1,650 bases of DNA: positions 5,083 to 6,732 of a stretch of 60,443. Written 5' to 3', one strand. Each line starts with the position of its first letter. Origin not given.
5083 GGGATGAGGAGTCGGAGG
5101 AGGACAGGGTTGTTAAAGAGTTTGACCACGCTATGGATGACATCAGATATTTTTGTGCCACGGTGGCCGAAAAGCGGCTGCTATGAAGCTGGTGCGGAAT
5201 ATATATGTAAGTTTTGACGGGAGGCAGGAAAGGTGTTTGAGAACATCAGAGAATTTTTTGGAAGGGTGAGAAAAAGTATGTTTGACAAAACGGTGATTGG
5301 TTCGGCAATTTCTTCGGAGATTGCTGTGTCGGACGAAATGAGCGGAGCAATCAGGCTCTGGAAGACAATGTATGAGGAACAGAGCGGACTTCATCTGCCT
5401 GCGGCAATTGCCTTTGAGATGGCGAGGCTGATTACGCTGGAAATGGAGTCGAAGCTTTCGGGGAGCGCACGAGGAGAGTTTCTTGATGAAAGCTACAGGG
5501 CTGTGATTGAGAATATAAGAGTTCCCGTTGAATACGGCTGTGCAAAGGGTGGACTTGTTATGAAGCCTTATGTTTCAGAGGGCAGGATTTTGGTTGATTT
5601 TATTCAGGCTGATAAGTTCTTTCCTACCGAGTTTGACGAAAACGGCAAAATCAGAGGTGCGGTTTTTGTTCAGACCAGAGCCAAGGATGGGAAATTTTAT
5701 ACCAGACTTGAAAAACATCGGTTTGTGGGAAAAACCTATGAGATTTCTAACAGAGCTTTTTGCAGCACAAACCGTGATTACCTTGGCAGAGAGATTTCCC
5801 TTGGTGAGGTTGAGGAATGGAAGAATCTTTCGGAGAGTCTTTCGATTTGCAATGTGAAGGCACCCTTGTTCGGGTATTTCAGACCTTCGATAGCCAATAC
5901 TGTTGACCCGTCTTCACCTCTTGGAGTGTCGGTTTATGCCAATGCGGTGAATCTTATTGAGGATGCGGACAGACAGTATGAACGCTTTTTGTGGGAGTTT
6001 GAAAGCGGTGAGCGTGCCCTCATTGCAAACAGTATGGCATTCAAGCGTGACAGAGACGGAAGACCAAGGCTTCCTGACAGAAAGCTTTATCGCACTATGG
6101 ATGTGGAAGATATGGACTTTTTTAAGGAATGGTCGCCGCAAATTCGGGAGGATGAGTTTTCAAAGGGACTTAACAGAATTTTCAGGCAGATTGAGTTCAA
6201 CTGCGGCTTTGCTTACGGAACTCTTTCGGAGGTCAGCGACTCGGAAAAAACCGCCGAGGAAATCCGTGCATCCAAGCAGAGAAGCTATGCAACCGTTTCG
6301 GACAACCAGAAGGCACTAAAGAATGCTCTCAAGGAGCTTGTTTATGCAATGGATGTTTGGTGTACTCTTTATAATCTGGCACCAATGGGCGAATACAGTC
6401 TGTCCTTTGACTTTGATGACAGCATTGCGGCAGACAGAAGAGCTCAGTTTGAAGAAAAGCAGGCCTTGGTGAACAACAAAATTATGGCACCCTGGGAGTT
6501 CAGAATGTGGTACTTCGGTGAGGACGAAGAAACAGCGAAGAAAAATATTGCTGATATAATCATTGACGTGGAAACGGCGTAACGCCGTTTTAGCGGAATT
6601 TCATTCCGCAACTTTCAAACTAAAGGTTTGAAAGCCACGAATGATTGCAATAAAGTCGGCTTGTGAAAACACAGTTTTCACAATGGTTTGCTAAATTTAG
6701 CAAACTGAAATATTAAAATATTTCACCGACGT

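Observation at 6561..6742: Undescribed ~175-bp modular repeat folding as two tandem cloverleaf-like junctions (six hairpins), with stem covariation, imperfect TIRs and 7-bp TTATAAY flanking repeats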

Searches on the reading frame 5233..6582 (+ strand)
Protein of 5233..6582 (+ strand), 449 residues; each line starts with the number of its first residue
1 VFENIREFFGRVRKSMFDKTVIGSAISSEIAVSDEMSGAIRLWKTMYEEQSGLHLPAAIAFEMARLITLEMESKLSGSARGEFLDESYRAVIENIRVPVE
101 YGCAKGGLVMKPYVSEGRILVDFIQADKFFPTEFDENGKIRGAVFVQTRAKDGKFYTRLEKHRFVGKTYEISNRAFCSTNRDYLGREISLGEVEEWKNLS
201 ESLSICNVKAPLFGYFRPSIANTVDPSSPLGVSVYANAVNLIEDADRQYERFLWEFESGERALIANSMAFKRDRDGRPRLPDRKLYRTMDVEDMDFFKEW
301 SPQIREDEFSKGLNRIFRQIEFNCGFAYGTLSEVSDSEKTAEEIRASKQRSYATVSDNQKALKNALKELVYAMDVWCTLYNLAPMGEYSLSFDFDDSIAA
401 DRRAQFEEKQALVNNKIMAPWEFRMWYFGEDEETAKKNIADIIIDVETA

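Call 9: search_protein_families(library=pfam, proteins=[window:5233-6582:+], max_evalue=0.01)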
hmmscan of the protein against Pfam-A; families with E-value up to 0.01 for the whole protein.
window:5233-6582:+ (449 aa): 1 family
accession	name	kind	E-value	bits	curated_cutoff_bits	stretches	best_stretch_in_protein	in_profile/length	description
PF05133.19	SPP1_portal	-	5.6e-11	42.5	25.5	1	99-412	94-380/416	Phage portal protein, SPP1 Gp6-like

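Call 28: find_related_loci(query=window:5233-6582:+, collection=viral_contigs, flank=6000)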
Query window:5233-6582:+ (449 aa) in viral_contigs; peptide patterns used: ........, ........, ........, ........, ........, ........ (x = any residue, [..] = any of these).
18 stretches matched a pattern; 12 encode a relative of the query (tblastn E <= 1e-3); 12 distinct loci.
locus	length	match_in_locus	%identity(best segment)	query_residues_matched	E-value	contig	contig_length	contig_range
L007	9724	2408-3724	77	1-439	0e+0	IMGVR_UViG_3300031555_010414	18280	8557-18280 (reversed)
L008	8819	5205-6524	69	1-440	0e+0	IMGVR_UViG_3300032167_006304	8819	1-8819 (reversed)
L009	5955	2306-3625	69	1-440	0e+0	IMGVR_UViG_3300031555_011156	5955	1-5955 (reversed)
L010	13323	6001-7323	67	1-442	0e+0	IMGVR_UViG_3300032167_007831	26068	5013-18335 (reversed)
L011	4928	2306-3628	67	1-442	0e+0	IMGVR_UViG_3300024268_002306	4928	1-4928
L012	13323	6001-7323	64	1-441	0e+0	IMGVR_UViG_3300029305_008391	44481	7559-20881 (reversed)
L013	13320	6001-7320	60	1-440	0e+0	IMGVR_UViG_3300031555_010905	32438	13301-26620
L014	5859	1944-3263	60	1-440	0e+0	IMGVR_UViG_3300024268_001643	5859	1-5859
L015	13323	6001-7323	61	1-440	0e+0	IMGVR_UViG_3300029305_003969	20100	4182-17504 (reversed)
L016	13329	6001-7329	52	5-440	5e-150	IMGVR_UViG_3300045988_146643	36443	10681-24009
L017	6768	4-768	51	184-436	5e-83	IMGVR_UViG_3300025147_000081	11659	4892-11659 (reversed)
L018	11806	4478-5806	50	1-439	1e-144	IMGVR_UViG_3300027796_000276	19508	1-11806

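Call 45: find_homologous_proteins(query=window:5233-6582:+, max_evalue=1e-50)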
Query window:5233-6582:+ (449 aa): 3008 proteins with E <= 1e-50 among 8000 candidates; the best 120 are listed.
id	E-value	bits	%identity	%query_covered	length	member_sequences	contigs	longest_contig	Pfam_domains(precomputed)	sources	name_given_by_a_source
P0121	1.7e-277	938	96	95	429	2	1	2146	PF05133.20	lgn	-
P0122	3.2e-270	914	90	98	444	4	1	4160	PF05133.20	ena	-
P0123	9.4e-244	827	82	98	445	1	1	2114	PF05133.20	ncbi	-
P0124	2.5e-240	816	79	98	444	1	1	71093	PF05133.20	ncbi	-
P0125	2.8e-240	816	81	97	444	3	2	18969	PF05133.20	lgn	-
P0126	1.5e-233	794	77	98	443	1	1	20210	PF05133.20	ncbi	-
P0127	2.2e-233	793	77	98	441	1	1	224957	PF05133.20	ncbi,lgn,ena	-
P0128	4.4e-233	792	78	98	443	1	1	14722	PF05133.20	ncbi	-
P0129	5.9e-233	792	77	98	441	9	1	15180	PF05133.20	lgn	-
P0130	9.6e-233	791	77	98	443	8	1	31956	PF05133.20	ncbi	-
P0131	1.3e-232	790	77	98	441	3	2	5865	PF05133.20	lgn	-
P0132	2.3e-232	790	77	98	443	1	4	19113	PF05133.20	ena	-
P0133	3.1e-232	789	77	98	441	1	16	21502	PF05133.20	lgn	-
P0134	6.6e-232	788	76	98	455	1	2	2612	PF05133.20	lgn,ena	-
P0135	2.9e-231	786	77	98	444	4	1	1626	PF05133.20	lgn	-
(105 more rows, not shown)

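Call 46: find_encoding_contigs(protein=P0122, flank=5000, max_places=3)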
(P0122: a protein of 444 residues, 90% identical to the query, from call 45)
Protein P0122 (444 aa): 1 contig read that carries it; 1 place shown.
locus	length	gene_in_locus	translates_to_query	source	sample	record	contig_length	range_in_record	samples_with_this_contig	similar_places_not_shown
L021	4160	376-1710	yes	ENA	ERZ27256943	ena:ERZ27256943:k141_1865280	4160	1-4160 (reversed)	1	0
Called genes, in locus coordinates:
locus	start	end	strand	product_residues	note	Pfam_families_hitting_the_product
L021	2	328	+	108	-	?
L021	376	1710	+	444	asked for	PF05133:SPP1_portal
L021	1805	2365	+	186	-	PF06810:Phage_scaffold (weak)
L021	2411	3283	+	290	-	-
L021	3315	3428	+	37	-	-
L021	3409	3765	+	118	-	-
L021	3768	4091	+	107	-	PF20536:DUF6751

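Call 47: find_encoding_contigs(protein=P0121, flank=5000, max_places=3)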
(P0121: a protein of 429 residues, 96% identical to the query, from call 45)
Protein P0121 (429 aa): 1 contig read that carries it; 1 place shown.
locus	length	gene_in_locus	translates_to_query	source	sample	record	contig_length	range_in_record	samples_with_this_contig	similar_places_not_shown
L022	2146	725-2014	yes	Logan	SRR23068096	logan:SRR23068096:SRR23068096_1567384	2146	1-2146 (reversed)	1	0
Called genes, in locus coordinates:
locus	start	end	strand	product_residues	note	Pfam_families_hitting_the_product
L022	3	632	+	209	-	?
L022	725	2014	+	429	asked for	PF05133:SPP1_portal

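Call 73: find_encoding_contigs(protein=P0123, flank=10000, max_places=3)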
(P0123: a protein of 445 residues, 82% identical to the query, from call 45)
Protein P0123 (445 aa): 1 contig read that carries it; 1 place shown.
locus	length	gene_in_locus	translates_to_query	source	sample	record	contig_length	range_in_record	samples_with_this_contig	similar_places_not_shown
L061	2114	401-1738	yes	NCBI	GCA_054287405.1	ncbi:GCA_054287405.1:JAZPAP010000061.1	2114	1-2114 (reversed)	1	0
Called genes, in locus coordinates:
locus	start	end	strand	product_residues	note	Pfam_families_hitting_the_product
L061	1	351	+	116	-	?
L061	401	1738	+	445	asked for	PF05133:SPP1_portal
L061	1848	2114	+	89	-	?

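Call 74: find_encoding_contigs(protein=P0125, flank=10000, max_places=3)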
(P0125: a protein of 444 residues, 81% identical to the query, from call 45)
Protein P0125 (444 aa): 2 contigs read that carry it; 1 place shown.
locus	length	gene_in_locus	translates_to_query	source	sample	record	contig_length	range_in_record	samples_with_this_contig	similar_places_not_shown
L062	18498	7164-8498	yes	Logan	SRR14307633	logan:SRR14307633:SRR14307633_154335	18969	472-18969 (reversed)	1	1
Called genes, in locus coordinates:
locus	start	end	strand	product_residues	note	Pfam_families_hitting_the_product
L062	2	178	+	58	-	?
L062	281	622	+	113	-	PF02033:RBFA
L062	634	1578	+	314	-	PF01368:DHH, PF02272:DHHA1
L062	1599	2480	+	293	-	PF01509:TruB_N, PF16198:TruB_C_2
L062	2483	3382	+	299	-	PF06574:FAD_syn, PF01467:CTP_transf_like (weak), PF01687:Flavokinase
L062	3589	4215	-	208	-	PF14681:UPRTase, PF00156:Pribosyltran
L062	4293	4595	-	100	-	PF01381:HTH_3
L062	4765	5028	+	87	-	PF13443:HTH_26 (faint)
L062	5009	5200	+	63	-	-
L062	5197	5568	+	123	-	-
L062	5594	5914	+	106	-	-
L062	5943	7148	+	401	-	PF04466:Terminase_3, PF03237:Terminase_6N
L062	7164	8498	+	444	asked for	PF05133:SPP1_portal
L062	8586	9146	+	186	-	PF06810:Phage_scaffold (weak)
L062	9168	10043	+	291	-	-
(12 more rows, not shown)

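Call 75: find_encoding_contigs(protein=P0124, flank=10000, max_places=3)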
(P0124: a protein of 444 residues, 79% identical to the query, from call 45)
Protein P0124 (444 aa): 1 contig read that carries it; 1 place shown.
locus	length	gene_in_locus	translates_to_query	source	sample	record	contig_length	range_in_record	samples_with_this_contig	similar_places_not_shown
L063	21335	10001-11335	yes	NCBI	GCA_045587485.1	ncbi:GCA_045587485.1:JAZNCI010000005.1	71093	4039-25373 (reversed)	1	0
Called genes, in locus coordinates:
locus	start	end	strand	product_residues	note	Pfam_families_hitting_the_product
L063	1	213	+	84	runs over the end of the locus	PF04296:YlxR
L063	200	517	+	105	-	PF01248:Ribosomal_L7Ae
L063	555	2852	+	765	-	PF04760:IF2_N, PF00009:GTP_EFTU, PF00071:Ras (weak), PF01926:MMR_HSR1, PF02421:FeoB_N (weak), PF22042:EF-G_D2, PF11987:IF-2, PF03144:GTP_EFTU_D2 (weak)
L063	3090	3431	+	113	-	PF02033:RBFA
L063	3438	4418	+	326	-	PF01368:DHH, PF02272:DHHA1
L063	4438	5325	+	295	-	PF01509:TruB_N, PF16198:TruB_C_2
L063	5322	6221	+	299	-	PF06574:FAD_syn, PF01467:CTP_transf_like (weak), PF01687:Flavokinase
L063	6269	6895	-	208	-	PF14681:UPRTase, PF00156:Pribosyltran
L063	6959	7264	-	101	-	PF01381:HTH_3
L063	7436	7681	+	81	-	PF13443:HTH_26 (weak)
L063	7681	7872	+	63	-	-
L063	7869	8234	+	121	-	-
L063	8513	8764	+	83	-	-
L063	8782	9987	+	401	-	PF04466:Terminase_3, PF03237:Terminase_6N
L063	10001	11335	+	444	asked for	PF05133:SPP1_portal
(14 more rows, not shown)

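Call 87: find_encoding_contigs(protein=P0133, flank=10000, max_places=10)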
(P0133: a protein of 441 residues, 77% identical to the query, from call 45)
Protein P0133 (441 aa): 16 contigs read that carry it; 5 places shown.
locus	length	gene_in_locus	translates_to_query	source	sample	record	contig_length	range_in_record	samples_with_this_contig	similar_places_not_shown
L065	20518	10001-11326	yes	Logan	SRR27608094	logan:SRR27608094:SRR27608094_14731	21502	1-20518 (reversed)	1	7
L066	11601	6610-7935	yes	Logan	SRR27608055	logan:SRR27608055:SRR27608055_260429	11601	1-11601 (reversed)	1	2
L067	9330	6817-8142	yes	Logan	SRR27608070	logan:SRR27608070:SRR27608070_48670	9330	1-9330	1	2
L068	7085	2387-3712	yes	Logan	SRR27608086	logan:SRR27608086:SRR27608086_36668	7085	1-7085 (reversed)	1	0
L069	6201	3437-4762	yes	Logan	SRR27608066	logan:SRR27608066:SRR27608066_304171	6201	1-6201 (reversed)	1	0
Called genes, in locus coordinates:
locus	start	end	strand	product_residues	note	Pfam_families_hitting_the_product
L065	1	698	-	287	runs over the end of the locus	PF00288:GHMP_kinases_N, PF08544:GHMP_kinases_C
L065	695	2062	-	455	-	PF01554:MatE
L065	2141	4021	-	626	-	PF06480:FtsH_ext, PF07728:AAA_5 (faint), PF00004:AAA, PF17862:AAA_lid_3, PF01434:Peptidase_M41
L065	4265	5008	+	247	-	PF00160:Pro_isomerase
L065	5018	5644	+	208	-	PF00657:Lipase_GDSL, PF13472:Lipase_GDSL_2, PF16255:Lipase_GDSL_lke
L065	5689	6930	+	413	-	PF00395:SLH, PF00160:Pro_isomerase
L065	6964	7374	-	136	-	PF01381:HTH_3, PF12844:HTH_19 (weak), PF13443:HTH_26 (weak), PF13560:HTH_31 (weak)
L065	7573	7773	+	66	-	PF13443:HTH_26 (weak)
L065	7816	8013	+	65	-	-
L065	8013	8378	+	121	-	-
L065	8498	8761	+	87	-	-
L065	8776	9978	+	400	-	PF04466:Terminase_3, PF03237:Terminase_6N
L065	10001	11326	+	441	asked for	PF05133:SPP1_portal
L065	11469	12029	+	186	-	PF06810:Phage_scaffold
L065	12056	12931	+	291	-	-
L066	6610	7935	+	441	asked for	PF05133:SPP1_portal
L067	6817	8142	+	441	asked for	PF05133:SPP1_portal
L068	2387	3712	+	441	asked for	PF05133:SPP1_portal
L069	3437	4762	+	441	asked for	PF05133:SPP1_portal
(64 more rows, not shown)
